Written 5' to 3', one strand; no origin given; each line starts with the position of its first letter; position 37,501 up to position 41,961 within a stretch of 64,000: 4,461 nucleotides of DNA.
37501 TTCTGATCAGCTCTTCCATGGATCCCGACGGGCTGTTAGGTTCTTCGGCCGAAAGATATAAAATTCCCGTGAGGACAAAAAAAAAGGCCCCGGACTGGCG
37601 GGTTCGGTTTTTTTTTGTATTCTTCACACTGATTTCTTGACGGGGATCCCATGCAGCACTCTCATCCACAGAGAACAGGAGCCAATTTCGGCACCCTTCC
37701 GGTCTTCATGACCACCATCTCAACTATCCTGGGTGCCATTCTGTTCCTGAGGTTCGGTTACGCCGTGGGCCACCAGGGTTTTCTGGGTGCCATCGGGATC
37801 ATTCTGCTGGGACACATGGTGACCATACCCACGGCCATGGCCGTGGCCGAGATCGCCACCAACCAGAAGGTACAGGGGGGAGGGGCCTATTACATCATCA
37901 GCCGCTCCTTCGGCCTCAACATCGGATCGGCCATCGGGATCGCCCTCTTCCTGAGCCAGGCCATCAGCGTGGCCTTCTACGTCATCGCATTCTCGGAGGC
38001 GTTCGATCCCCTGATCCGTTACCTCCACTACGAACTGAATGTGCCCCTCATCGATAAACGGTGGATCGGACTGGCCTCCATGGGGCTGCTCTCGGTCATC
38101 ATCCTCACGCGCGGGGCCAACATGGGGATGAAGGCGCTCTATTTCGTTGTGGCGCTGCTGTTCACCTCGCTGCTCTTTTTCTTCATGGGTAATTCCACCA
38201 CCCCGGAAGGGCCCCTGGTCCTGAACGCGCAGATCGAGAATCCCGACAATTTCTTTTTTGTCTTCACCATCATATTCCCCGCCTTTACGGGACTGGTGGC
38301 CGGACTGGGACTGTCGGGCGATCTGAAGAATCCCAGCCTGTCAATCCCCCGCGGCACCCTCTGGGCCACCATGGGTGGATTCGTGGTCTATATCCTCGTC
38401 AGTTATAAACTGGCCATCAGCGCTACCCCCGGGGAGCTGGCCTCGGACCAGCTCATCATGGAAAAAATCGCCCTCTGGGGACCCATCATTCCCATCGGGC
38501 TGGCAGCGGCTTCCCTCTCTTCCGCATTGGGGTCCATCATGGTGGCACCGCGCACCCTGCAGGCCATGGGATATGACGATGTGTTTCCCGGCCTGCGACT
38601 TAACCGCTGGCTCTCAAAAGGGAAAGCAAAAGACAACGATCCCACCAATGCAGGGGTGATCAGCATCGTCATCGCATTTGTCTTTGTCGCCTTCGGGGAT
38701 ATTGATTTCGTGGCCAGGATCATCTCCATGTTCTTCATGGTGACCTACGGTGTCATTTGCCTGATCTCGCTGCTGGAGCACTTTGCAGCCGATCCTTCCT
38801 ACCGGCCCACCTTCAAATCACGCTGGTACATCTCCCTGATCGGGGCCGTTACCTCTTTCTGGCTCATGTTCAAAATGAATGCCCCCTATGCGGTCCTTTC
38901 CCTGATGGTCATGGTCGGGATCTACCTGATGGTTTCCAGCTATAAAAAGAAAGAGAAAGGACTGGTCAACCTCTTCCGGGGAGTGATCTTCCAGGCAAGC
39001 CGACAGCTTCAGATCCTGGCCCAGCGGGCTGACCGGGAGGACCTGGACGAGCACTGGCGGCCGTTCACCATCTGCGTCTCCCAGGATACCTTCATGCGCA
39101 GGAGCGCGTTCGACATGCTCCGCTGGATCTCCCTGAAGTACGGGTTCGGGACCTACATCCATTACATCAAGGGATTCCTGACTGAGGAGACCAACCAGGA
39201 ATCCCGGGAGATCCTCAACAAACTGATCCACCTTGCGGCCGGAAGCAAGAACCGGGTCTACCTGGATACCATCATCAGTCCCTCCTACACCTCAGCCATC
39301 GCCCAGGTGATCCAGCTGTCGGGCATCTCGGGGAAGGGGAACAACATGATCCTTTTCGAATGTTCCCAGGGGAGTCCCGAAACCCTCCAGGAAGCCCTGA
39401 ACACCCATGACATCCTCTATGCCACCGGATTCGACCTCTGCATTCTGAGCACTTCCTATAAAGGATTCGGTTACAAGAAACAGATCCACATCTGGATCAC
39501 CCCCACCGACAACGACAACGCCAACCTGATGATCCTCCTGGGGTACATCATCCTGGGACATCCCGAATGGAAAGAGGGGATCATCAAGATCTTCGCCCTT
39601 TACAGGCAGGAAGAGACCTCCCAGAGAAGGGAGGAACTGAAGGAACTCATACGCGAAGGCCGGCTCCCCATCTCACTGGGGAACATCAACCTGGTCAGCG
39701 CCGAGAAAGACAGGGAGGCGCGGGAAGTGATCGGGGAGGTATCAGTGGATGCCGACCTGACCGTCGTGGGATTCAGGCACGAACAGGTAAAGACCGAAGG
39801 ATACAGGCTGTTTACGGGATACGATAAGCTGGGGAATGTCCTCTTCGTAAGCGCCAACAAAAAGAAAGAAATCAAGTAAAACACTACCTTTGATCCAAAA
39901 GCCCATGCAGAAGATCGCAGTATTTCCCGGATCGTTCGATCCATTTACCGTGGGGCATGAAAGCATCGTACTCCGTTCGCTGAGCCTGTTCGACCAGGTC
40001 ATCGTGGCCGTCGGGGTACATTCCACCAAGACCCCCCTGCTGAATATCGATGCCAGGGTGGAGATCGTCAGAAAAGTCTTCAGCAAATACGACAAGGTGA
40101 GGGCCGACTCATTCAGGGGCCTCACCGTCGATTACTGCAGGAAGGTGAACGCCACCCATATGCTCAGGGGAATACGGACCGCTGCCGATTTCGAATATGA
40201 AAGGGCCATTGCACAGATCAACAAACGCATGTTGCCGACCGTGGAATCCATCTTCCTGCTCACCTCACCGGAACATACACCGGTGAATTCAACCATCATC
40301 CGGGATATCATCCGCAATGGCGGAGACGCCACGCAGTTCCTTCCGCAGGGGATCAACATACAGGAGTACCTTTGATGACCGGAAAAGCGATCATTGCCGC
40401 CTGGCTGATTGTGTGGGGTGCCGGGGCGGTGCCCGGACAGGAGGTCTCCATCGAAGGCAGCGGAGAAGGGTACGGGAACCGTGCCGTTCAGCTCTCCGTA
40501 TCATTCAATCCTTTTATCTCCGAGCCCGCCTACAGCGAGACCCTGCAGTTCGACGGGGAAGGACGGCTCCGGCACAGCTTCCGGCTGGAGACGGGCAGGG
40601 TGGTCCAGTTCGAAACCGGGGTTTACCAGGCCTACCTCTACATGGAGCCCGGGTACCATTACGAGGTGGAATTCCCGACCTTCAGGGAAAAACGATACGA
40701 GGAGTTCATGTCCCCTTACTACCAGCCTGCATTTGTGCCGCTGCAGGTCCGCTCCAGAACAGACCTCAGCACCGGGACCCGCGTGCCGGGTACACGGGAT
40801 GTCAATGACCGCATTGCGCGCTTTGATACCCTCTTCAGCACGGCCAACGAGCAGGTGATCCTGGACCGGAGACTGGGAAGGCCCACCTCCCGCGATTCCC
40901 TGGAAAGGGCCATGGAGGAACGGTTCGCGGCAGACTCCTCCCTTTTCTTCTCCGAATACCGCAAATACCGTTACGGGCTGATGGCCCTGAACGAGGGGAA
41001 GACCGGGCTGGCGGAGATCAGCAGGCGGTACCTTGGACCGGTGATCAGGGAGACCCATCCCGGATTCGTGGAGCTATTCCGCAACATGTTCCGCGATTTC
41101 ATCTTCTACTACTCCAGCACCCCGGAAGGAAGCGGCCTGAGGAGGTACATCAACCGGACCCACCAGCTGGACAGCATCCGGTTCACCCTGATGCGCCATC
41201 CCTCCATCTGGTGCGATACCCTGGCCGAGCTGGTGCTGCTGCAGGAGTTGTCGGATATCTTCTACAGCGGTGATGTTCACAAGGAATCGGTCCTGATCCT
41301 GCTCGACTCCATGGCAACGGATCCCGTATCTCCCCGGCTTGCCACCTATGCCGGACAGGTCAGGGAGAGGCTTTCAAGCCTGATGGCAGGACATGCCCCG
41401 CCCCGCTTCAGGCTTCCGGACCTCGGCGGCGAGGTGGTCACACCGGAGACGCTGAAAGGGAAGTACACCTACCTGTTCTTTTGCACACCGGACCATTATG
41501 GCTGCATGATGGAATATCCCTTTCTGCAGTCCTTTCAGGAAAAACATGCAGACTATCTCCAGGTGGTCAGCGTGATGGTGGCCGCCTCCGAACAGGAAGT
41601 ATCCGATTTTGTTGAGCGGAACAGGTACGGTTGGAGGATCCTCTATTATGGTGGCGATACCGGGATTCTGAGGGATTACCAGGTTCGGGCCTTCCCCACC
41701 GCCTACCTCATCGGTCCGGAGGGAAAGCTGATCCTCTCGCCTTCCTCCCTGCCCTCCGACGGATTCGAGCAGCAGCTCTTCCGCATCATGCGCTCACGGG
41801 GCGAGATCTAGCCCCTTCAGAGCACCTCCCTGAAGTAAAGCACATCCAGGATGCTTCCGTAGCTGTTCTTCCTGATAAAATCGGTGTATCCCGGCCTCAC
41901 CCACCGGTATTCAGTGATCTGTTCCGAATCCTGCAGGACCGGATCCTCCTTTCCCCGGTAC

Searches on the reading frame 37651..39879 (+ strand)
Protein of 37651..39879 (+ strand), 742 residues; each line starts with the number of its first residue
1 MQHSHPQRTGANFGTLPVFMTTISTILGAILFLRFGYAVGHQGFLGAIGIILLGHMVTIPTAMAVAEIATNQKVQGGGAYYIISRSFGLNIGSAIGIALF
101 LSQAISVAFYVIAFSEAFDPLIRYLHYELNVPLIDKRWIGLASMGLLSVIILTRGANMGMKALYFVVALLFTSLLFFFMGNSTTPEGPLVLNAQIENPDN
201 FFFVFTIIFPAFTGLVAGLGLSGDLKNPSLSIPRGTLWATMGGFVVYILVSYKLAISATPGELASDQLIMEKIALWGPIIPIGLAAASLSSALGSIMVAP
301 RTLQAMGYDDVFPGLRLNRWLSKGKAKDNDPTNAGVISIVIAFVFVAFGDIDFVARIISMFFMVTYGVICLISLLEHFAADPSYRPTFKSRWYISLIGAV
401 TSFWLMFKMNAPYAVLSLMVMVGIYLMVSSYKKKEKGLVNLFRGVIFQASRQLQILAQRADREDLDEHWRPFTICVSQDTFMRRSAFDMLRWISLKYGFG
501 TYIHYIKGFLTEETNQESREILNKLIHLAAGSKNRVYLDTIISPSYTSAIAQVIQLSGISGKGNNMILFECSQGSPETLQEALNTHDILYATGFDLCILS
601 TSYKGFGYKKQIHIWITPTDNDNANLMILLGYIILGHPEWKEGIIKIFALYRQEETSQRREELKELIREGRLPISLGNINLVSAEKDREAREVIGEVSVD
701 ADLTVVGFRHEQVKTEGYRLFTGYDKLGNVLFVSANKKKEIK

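Call 92: search_protein_families(library=pfam, proteins=[window:37651-39879:+], max_evalue=0.000001)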
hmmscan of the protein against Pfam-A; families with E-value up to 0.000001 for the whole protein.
window:37651-39879:+ (742 aa): 1 family
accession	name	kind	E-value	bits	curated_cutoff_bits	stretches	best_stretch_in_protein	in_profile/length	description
PF00324.27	AA_permease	-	1.3e-32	113.5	24.6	1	18-429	2-427/470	Amino acid permease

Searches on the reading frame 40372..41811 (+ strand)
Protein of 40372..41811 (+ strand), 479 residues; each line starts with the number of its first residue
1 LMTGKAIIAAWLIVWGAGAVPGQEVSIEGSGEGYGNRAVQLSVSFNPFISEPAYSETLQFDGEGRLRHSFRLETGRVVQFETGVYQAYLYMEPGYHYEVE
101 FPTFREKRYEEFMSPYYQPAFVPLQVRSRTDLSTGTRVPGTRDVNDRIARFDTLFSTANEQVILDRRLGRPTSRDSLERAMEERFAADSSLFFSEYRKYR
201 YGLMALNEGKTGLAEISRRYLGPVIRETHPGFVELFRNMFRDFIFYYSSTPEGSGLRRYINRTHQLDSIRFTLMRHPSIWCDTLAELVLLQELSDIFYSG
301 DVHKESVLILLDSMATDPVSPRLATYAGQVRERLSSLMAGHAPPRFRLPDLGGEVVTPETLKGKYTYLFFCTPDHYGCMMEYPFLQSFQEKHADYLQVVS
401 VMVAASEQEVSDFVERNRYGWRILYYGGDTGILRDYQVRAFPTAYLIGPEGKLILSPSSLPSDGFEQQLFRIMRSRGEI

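Call 92: search_protein_families(library=pfam, proteins=[window:40372-41811:+], max_evalue=0.000001)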
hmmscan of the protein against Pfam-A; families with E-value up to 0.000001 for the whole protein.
window:40372-41811:+ (479 aa): 2 families
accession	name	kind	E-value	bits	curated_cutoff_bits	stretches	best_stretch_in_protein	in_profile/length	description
PF00578.27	AhpC-TSA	-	6.8e-09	36.2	26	1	340-453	2-121/124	AhpC/TSA family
PF13905.12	Thioredoxin_8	-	3.5e-07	30.9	27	1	363-452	1-93/94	Thioredoxin-like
